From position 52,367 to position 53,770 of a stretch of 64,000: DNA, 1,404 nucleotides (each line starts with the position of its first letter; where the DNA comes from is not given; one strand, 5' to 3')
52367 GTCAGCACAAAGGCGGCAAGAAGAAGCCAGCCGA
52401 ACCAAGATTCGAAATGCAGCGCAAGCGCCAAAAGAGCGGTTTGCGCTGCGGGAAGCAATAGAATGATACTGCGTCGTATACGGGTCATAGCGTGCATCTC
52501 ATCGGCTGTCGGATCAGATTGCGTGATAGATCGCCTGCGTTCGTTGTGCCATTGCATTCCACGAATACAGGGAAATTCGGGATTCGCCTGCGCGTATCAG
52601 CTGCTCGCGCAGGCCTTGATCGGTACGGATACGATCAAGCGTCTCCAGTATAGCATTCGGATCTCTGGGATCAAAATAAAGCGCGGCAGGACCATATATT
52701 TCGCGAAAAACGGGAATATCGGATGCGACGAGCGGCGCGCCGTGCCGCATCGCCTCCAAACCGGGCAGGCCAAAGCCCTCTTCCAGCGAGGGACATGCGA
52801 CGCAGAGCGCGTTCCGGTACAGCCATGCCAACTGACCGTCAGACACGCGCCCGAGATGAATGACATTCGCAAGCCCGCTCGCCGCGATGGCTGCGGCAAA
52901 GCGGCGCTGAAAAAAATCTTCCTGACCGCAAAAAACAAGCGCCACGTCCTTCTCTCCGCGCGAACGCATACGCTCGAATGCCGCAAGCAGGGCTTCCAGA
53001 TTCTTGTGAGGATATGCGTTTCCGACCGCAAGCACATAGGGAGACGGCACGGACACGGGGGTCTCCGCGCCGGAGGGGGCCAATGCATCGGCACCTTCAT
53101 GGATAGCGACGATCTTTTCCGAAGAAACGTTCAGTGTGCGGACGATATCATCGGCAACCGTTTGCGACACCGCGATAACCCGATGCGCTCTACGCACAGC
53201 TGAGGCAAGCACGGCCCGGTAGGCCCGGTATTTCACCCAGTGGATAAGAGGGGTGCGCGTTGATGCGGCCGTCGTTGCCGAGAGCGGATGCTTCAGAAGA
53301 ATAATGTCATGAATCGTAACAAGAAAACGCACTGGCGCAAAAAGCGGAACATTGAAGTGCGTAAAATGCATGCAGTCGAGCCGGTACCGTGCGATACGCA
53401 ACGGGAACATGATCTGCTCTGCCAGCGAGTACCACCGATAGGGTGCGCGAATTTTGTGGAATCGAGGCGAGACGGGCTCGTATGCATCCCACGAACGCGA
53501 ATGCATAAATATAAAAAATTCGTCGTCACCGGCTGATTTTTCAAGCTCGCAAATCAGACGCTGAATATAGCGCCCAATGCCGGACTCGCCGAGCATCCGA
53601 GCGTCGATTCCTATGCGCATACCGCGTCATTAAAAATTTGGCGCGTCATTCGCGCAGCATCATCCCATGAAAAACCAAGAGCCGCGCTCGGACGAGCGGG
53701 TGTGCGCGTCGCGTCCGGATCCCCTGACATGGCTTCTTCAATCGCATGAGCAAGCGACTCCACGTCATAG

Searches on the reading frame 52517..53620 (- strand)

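Call 48: search_protein_families(library=pfam, proteins=[window:52517-53620:-], max_evalue=0.00001)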
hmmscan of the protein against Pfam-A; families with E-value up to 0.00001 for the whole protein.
window:52517-53620:- (368 aa): 5 families
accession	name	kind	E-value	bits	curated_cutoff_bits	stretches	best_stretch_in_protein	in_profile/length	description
PF00534.26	Glycos_transf_1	-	6.9e-29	101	26.4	1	193-347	15-171/172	Glycosyl transferases group 1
PF13692.12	Glyco_trans_1_4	-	9.5e-23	81.5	27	1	194-332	2-140/142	Glycosyl transferases group 1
PF13439.12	Glyco_transf_4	-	9.1e-15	55.5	28.5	1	14-178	3-167/170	Glycosyltransferase Family 4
PF20706.3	GT4-conflict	-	1.7e-12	47.5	26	1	142-301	144-312/385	Family 4 Glycosyltransferase in conflict systems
PF13579.12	Glyco_trans_4_4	-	3.1e-11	44.3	29.7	1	13-174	1-156/158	Glycosyl transferase 4-like domain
